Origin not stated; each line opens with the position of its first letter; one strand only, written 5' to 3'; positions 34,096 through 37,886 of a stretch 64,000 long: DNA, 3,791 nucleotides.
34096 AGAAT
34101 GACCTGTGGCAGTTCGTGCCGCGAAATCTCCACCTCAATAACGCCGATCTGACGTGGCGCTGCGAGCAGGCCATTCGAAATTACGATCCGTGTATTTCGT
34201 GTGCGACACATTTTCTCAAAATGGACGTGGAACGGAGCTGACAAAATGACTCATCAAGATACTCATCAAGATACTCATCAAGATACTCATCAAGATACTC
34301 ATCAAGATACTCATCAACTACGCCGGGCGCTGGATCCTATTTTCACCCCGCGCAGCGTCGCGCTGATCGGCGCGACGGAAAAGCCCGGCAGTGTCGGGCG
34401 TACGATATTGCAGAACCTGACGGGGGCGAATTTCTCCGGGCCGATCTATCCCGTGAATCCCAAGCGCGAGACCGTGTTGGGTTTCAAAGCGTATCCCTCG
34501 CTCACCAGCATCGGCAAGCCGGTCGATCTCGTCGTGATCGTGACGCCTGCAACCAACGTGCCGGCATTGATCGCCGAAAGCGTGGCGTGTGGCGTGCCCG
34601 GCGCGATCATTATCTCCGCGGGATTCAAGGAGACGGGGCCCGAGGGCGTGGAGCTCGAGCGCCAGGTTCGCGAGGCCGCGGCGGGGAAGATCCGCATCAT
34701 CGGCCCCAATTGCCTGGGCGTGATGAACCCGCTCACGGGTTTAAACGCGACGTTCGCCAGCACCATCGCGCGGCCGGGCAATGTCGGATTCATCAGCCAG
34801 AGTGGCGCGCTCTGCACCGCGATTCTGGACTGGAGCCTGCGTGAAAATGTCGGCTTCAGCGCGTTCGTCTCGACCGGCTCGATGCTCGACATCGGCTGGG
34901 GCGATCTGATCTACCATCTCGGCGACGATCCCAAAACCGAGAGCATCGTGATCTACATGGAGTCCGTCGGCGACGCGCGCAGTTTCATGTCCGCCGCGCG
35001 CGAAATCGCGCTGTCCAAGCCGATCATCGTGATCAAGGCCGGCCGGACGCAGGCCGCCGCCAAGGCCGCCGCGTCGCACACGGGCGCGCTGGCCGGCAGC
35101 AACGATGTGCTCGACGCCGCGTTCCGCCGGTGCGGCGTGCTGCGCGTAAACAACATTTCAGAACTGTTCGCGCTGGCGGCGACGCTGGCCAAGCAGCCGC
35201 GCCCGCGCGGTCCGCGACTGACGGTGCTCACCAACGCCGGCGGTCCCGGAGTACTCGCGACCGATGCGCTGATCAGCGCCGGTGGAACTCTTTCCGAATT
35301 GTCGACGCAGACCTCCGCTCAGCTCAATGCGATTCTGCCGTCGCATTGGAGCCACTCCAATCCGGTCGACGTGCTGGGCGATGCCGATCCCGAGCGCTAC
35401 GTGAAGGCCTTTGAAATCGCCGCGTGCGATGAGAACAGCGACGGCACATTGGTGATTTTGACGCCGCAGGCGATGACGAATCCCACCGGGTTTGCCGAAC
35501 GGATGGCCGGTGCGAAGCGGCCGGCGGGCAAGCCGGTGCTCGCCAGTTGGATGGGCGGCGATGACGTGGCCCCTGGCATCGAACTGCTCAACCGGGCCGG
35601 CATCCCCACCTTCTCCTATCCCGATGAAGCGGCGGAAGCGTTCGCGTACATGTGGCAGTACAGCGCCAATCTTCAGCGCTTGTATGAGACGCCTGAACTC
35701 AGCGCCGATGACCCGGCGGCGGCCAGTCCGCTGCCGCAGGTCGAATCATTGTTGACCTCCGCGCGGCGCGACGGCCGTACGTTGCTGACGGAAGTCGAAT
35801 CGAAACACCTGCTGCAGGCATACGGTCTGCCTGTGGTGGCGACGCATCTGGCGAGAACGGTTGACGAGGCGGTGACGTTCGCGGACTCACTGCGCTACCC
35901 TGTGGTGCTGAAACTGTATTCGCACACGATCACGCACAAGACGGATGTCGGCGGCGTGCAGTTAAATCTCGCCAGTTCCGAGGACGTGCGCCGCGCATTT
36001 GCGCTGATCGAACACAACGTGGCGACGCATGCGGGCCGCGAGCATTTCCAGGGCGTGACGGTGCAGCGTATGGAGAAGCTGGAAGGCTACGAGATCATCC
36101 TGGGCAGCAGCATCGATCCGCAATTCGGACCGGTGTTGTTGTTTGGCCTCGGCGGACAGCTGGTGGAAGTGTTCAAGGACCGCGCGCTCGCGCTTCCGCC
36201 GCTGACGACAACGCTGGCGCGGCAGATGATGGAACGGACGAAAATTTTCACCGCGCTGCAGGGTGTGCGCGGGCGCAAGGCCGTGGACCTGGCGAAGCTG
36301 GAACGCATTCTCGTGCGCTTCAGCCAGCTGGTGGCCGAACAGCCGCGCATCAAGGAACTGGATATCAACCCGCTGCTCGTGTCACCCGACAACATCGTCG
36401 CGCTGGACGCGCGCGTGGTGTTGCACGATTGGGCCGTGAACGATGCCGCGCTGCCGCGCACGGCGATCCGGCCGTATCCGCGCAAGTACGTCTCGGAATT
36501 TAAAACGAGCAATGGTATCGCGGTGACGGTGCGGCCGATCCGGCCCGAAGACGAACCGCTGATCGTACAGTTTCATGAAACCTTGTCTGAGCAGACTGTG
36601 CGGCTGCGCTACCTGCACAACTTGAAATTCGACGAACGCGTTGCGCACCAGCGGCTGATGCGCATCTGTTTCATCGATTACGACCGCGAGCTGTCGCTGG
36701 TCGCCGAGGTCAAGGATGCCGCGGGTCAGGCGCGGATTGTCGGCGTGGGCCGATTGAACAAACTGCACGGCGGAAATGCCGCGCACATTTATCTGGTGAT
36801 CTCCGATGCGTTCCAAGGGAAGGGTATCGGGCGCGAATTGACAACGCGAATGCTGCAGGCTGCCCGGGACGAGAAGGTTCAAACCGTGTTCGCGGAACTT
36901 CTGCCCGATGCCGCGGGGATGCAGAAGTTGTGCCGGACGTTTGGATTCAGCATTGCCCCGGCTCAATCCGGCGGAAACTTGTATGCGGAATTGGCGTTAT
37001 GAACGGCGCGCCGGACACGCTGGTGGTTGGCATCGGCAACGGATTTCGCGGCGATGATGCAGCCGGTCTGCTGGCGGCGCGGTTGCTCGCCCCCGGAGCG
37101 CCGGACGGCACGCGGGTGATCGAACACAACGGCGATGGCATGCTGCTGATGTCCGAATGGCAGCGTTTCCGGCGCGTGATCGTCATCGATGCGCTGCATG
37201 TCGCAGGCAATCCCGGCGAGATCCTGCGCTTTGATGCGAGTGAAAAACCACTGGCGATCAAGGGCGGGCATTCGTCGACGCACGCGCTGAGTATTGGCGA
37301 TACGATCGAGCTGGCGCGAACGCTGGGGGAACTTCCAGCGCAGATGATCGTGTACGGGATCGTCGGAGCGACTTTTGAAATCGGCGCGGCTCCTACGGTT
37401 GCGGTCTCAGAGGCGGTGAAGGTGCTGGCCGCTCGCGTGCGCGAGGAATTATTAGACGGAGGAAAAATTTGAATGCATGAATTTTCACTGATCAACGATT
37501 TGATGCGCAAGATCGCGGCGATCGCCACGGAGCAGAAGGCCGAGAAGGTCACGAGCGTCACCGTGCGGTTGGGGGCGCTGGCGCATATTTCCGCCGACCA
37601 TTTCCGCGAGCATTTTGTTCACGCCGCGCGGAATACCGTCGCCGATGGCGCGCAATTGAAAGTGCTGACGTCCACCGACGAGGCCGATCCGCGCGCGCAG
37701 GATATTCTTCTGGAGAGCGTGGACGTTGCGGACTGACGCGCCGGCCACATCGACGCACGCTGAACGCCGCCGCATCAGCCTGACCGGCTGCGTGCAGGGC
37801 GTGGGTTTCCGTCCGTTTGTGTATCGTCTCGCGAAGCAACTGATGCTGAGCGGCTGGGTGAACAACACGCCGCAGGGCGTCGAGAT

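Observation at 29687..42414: Group-3b-type [NiFe]-hydrogenase operon with a stand-alone cNMP-binding protein and a Pat-type acyl-CoA-synthetase/GNAT fusion embedded between the structural and maturation genes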

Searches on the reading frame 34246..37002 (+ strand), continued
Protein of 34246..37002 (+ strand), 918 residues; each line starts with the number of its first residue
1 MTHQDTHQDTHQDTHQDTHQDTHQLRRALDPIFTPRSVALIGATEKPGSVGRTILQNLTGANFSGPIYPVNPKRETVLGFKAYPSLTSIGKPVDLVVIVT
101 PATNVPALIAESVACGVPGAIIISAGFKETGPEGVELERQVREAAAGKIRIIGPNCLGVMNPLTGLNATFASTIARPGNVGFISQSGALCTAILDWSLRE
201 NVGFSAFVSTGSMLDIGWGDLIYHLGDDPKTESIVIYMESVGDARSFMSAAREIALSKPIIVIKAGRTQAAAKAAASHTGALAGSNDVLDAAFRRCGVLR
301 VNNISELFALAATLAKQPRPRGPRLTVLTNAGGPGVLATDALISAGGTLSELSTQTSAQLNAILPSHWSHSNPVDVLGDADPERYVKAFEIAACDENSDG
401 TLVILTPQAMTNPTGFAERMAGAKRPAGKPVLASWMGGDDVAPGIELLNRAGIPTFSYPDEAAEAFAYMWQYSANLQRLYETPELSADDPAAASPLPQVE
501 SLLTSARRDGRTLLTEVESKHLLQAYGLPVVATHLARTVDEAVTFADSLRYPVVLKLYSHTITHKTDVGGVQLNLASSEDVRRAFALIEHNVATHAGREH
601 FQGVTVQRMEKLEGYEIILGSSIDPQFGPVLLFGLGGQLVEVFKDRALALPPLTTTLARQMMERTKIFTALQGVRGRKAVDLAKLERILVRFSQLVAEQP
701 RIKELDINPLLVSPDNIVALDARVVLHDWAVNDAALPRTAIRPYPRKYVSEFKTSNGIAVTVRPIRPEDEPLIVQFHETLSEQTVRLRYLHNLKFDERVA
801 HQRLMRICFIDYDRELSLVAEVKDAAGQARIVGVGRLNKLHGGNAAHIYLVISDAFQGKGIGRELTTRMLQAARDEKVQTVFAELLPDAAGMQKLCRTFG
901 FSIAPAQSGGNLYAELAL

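Call 50: find_encoding_contigs(protein=P0203, flank=8000, max_places=2)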
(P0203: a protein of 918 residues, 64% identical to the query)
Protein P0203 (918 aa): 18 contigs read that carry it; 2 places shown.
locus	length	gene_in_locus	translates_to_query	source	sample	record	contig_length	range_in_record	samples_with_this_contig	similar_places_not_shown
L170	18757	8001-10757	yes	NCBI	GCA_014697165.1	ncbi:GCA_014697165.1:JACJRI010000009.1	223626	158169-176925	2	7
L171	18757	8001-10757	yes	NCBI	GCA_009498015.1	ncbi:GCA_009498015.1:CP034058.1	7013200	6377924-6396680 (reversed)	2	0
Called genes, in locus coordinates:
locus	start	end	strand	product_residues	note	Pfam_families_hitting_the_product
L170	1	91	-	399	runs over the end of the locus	PF13506:Glyco_transf_21, PF00535:Glycos_transf_2, PF13641:Glyco_tranf_2_3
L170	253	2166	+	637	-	PF00432:Prenyltrans (faint), PF07678:TED_complement (faint), PF13249:SQHop_cyclase_N, PF13243:SQHop_cyclase_C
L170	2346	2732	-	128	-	PF00072:Response_reg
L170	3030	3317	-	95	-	PF06967:Mo-nitro_C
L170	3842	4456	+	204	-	PF01209:Ubie_methyltran, PF13489:Methyltransf_23, PF00891:Methyltransf_2, PF07021:MetW (weak), PF13847:Methyltransf_31, PF08241:Methyltransf_11, PF08242:Methyltransf_12, PF13649:Methyltransf_25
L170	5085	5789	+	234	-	PF00106:adh_short, PF01370:Epimerase (weak), PF03435:Sacchrp_dh_NADP (weak), PF08659:KR, PF23441:SDR (weak), PF13460:NAD_binding_10 (weak), PF13561:adh_short_C2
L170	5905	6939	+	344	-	PF00903:Glyoxalase (weak), PF13468:Glyoxalase_3 (faint), PF13669:Glyoxalase_4 (weak), PF14696:Glyoxalase_5 (weak), PF00903:Glyoxalase, PF13669:Glyoxalase_4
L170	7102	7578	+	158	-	-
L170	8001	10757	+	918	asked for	PF02629:CoA_binding, PF13380:CoA_binding_2, PF13607:Succ_CoA_lig, PF19045:Ligase_CoA_2, PF13549:ATP-grasp_5, PF13302:Acetyltransf_3, PF00583:Acetyltransf_1, PF13508:Acetyltransf_7 (weak), +1 more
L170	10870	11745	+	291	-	PF00583:Acetyltransf_1 (weak), PF13527:Acetyltransf_9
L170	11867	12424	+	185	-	PF01042:Ribonuc_L-PSP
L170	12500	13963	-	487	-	PF27537:HoxH, PF00374:NiFeSe_Hases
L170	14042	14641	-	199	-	PF00571:CBS, PF02672:CP12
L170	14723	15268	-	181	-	PF01058:Oxidored_q6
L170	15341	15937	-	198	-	PF11320:DUF3122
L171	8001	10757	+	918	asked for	PF02629:CoA_binding, PF13380:CoA_binding_2, PF13607:Succ_CoA_lig, PF19045:Ligase_CoA_2, PF13549:ATP-grasp_5, PF13302:Acetyltransf_3, PF00583:Acetyltransf_1, PF13508:Acetyltransf_7 (weak), +1 more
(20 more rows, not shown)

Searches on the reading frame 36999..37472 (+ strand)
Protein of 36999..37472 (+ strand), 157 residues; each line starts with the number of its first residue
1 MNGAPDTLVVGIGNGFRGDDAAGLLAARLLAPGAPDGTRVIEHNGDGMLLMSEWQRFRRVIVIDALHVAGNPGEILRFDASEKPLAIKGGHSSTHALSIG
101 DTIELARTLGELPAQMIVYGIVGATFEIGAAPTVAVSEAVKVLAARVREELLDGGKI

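Call 5: search_protein_families(library=pfam, proteins=[window:36999-37472:+], max_evalue=0.01)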
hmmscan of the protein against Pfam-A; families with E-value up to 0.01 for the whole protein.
window:36999-37472:+ (157 aa): 1 family
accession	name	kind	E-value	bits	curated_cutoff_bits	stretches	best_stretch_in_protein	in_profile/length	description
PF01750.23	HycI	-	9.5e-10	38.9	23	1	38-144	17-124/130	Hydrogenase maturation protease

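Call 6: search_protein_families(library=ncbifam, proteins=[window:36999-37472:+], max_evalue=0.01)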
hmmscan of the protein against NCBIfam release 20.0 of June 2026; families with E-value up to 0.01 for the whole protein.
window:36999-37472:+ (157 aa): 7 families
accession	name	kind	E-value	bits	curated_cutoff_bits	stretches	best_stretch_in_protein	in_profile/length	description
TIGR00072.1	hydrog_prot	superfamily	1.6e-30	106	47.45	1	8-151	1-145/145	hydrogenase maturation protease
TIGR00140.1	hupD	subfamily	6e-13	49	151.8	1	8-151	2-147/151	HyaD/HybD family hydrogenase maturation endopeptidase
NF007777.0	PRK10466.1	equivalog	3.9e-10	39.7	190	1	7-153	3-151/164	HyaD/HybD family hydrogenase maturation endopeptidase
NF045519.1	NiFeSe_H2_mat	exception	7.1e-08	32.4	190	1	7-127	3-122/152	NiFeSe hydrogenase maturation protease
TIGR00142.1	hycI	equivalog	4e-07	29.9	119.1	1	8-151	2-142/146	hydrogenase maturation peptidase HycI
NF007616.0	PRK10264.1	equivalog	1e-05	25.3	261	1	8-126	7-127/195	hydrogenase 1 maturation protease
TIGR00130.1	frhD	equivalog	0.0011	19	134.95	1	7-100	5-101/153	coenzyme F420-reducing hydrogenase, FrhD protein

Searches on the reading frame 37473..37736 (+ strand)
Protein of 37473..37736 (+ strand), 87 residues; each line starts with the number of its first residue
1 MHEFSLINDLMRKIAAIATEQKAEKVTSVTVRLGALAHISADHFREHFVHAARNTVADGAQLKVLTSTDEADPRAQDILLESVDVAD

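Call 5: search_protein_families(library=pfam, proteins=[window:37473-37736:+], max_evalue=0.01)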
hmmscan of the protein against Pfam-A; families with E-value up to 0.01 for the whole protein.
window:37473-37736:+ (87 aa): 1 family
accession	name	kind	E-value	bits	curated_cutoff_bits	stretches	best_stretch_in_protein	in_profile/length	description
PF01155.25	HypA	-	1.1e-12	48.4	28.9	1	1-66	1-66/112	Hydrogenase/urease nickel incorporation, metallochaperone, hypA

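Call 6: search_protein_families(library=ncbifam, proteins=[window:37473-37736:+], max_evalue=0.01)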
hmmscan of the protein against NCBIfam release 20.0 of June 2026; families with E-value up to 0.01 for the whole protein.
window:37473-37736:+ (87 aa): 6 families
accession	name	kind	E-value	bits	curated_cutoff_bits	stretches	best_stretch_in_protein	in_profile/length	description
TIGR00100.1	hypA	equivalog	2.1e-11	43.9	88.1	1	1-66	1-66/116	hydrogenase maturation nickel metallochaperone HypA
NF001976.0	PRK00762.1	equivalog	1.7e-08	34.3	146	1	1-64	1-64/124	hydrogenase maturation nickel metallochaperone HypA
NF009046.0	PRK12380.1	subfamily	9.2e-07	29.2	113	1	1-65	1-65/113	hydrogenase/urease nickel incorporation protein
NF002979.0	PRK03681.1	subfamily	9.2e-07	29.1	121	1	1-66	1-66/116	hydrogenase/urease nickel incorporation protein HypA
NF003008.0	PRK03824.1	equivalog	1.4e-05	25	125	1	1-65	1-65/135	hydrogenase nickel incorporation protein HypA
NF001839.0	PRK00564.1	equivalog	0.0012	19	112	1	1-64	1-65/117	hydrogenase/urease nickel incorporation protein HypA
